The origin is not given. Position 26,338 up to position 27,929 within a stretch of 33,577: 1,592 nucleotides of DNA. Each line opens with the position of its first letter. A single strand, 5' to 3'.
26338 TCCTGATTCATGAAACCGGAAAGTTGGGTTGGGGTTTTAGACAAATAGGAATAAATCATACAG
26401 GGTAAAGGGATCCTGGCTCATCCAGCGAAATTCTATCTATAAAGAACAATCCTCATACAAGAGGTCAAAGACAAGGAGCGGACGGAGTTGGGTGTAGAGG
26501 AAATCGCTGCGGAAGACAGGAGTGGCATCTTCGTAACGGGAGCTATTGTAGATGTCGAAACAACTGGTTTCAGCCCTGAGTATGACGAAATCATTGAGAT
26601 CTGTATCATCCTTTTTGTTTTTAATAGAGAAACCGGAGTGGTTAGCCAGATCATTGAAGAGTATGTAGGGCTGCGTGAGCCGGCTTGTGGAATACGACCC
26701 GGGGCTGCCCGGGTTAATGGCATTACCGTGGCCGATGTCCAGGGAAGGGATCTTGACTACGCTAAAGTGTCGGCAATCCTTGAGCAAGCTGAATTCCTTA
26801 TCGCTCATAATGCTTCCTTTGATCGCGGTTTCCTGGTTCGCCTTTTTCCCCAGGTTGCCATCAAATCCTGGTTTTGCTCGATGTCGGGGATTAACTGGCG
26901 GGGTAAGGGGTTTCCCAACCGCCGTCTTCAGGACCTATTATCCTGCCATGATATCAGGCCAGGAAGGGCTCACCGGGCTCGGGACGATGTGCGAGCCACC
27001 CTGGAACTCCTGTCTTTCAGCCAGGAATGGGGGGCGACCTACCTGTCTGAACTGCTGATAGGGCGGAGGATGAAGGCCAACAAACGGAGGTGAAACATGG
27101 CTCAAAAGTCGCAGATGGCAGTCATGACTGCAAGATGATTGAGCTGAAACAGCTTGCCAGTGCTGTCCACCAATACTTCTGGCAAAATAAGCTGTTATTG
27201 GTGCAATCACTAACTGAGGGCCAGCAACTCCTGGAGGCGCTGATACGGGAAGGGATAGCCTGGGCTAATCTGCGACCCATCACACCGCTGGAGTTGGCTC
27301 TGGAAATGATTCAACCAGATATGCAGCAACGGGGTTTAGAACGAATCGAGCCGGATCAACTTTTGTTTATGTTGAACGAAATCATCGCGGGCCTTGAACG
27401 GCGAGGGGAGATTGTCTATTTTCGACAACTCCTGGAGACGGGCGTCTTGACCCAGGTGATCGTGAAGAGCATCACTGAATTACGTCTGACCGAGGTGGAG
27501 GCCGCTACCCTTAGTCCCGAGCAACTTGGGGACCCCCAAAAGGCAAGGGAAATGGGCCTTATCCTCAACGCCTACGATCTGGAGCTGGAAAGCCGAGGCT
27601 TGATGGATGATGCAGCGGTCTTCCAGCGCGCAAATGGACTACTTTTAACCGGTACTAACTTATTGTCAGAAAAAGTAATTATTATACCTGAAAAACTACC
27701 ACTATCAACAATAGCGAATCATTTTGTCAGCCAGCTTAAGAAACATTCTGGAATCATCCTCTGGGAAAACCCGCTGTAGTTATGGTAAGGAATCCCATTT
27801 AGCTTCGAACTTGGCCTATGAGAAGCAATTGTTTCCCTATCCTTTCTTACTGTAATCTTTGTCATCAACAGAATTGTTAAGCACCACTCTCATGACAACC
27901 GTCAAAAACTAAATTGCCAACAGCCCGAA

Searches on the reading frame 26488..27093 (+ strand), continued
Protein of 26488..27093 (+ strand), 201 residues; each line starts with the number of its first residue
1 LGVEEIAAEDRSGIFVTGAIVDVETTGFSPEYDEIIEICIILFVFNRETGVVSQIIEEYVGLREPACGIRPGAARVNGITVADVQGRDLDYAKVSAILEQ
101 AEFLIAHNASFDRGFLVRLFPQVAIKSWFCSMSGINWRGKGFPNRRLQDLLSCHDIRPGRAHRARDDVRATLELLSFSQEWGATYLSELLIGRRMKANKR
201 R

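Call 47: find_encoding_contigs(protein=P0266, flank=6000, max_places=2)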
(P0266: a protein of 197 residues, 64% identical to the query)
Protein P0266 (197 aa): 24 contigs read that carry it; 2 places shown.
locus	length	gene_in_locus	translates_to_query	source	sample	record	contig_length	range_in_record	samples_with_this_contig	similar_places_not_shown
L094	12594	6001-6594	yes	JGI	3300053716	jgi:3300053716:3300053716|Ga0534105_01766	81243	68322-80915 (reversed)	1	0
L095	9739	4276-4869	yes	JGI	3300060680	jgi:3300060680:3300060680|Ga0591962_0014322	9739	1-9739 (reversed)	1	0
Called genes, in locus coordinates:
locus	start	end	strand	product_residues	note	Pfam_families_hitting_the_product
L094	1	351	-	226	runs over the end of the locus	?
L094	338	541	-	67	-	PF13490:zf-HC2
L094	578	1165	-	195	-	PF07638:Sigma70_ECF, PF12645:HTH_16 (faint), PF04542:Sigma70_r2, PF08281:Sigma70_r4_2, PF04545:Sigma70_r4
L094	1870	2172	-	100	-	PF02452:PemK_toxin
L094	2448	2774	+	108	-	-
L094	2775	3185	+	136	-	-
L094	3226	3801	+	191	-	-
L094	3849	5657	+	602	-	PF01878:EVE (weak)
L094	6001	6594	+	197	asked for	PF00929:RNase_T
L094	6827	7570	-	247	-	-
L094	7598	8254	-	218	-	PF00149:Metallophos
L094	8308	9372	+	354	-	PF08279:HTH_11 (faint)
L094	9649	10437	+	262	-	PF12146:Hydrolase_4, PF00561:Abhydrolase_1 (weak)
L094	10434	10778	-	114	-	PF00501:AMP-binding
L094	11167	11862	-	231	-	PF00501:AMP-binding, PF13193:AMP-binding_C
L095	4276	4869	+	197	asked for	PF00929:RNase_T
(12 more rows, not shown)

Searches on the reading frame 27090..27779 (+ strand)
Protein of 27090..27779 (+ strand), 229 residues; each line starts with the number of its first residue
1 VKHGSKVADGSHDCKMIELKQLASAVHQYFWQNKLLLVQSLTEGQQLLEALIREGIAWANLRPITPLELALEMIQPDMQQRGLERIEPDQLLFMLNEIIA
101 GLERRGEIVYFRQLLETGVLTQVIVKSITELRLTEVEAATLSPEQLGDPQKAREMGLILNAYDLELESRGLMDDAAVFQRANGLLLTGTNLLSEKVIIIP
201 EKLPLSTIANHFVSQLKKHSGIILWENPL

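Call 3: search_protein_families(library=pfam, proteins=[window:27090-27779:+], max_evalue=0.01)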
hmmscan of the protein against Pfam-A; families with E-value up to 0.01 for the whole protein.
window:27090-27779:+ (229 aa): 0 families

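Call 5: search_protein_families(library=padloc, proteins=[window:27090-27779:+], max_evalue=0.1)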
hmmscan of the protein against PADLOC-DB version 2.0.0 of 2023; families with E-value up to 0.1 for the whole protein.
window:27090-27779:+ (229 aa): 0 families

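Call 6: search_protein_families(library=ncbifam, proteins=[window:27090-27779:+], max_evalue=0.1)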
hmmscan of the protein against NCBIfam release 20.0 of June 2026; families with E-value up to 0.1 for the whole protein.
window:27090-27779:+ (229 aa): 0 families

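Call 38: search_protein_representatives(protein=window:27090-27779:+)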
Query: 229 residues. Proteins with E-value up to 0.001 (for the whole library): 523; up to 1e-10: 101; up to 1e-30: 4. The best 150 are listed.
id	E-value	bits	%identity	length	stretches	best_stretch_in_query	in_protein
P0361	1.3e-129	447.0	100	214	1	16-229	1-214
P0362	1.7e-45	172.2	44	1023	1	17-227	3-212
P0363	1.3e-38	149.7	37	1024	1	19-228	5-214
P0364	8.9e-31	124.1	39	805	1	18-228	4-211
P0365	3.6e-29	118.9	36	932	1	21-225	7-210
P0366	1.7e-27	113.4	35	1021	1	19-228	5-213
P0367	1.9e-27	113.2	35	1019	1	19-228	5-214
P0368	1.7e-26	110.1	39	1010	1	19-219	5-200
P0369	2.9e-26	109.4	34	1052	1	19-229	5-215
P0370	3.2e-26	109.2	34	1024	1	19-228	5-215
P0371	3.6e-26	109.0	32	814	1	22-229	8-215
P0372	5.0e-25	105.3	34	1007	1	19-223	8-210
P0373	5.4e-25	105.2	41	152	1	21-163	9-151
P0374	1.1e-23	100.9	35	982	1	19-217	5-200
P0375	1.2e-22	97.5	37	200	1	26-217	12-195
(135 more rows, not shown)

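Call 39: search_protein_families(library=pfam, proteins=[P0362, P0363, P0364, P0365, P0369], max_evalue=0.001)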
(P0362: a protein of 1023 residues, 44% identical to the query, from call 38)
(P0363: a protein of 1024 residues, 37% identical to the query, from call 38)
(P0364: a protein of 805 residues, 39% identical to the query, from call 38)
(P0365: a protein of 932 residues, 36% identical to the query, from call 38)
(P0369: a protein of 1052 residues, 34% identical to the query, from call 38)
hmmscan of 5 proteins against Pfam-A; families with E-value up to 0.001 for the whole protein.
P0362 (1023 aa): 1 family
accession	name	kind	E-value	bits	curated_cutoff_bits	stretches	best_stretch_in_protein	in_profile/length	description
PF12705.13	PDDEXK_1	-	1.1e-30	107.8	22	1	705-992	1-246/247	PD-(D/E)XK nuclease superfamily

P0363 (1024 aa): 1 family
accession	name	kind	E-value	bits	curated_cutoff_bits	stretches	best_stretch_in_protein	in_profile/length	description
PF12705.13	PDDEXK_1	-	2.9e-29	103.2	22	1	707-994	2-247/247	PD-(D/E)XK nuclease superfamily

P0364 (805 aa): 1 family
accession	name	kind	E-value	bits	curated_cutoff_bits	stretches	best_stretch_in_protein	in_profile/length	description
PF12705.13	PDDEXK_1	-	2.6e-09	37.8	22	1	699-782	1-75/247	PD-(D/E)XK nuclease superfamily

P0365 (932 aa): 1 family
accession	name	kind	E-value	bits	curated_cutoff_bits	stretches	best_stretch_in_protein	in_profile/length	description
PF12705.13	PDDEXK_1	-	1.6e-36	126.9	22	1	617-902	2-247/247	PD-(D/E)XK nuclease superfamily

P0369 (1052 aa): 1 family
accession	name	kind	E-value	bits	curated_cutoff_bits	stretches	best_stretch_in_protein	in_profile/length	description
PF12705.13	PDDEXK_1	-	3e-30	106.4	22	1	736-1022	1-247/247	PD-(D/E)XK nuclease superfamily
